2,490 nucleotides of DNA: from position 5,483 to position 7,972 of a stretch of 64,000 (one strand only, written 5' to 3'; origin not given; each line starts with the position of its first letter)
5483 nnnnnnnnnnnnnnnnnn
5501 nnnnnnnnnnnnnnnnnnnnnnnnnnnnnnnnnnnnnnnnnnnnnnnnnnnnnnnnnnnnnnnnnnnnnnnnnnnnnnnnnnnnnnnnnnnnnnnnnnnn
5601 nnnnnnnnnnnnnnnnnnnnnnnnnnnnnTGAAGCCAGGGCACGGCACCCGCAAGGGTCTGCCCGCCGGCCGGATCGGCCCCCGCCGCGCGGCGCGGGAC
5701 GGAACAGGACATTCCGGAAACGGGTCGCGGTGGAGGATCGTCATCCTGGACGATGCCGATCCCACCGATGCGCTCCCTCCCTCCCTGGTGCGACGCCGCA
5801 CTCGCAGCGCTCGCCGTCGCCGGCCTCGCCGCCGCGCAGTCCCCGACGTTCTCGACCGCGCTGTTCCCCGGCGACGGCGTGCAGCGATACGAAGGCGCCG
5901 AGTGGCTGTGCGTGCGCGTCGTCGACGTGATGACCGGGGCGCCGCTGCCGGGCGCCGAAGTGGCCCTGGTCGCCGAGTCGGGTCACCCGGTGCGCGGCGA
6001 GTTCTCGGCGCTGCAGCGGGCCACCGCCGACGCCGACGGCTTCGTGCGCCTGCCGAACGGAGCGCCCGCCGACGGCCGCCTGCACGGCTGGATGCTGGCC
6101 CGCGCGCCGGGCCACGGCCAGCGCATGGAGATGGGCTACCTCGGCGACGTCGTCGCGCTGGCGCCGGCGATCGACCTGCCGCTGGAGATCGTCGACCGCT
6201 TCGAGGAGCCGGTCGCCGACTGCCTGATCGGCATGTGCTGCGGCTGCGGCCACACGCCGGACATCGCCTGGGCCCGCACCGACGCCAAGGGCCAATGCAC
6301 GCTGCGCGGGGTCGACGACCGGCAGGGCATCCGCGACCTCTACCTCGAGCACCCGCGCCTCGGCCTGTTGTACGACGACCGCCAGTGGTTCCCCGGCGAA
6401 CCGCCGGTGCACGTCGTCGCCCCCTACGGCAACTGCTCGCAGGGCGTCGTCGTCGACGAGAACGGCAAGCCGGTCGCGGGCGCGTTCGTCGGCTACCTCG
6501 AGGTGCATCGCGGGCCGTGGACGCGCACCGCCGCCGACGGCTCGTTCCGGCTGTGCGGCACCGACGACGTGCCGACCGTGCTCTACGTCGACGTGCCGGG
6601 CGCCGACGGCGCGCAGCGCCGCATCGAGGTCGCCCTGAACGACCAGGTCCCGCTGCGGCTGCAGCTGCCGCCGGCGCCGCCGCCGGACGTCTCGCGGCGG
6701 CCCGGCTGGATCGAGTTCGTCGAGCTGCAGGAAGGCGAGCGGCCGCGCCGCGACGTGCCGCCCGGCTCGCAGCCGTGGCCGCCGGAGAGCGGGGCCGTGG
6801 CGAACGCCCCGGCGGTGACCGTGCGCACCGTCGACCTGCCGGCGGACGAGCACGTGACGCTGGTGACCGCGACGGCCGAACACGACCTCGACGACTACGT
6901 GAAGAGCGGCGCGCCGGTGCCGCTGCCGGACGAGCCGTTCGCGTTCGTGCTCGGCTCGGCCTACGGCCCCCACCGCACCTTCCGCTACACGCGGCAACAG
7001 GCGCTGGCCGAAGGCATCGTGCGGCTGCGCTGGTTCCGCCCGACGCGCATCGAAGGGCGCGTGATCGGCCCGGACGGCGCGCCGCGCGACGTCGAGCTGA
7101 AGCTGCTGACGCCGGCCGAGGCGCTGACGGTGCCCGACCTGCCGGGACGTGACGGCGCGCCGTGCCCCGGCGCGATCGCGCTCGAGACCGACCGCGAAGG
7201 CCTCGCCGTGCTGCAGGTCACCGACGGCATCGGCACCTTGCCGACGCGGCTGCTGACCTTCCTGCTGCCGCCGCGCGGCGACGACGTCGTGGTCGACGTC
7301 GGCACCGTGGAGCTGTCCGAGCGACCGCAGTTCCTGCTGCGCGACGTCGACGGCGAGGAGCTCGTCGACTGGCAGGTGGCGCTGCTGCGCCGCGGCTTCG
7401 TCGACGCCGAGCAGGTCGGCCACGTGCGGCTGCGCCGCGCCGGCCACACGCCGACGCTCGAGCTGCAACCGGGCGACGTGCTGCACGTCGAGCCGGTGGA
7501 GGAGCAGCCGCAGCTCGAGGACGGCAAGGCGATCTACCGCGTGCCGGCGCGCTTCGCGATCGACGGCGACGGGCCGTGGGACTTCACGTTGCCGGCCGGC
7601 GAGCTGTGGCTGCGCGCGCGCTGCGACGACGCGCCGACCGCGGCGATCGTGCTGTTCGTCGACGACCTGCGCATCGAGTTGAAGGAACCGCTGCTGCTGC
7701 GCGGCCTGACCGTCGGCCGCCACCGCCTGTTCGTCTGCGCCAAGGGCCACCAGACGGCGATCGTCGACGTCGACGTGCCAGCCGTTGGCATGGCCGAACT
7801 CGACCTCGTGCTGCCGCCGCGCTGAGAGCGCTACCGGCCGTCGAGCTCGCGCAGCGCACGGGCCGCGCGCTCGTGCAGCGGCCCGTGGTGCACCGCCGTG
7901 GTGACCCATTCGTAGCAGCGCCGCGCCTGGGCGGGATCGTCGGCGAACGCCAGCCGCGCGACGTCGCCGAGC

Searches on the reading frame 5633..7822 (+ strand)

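Call 34: search_protein_families(library=pfam, proteins=[window:5633-7822:+], max_evalue=0.00001)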
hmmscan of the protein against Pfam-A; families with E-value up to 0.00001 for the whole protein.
window:5633-7822:+ (730 aa): 1 family
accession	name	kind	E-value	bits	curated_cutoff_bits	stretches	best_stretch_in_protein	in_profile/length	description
PF13620.12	CarboxypepD_reg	-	1.1e-15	58.2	32.3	0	270-345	3-81/82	Carboxypeptidase regulatory-like domain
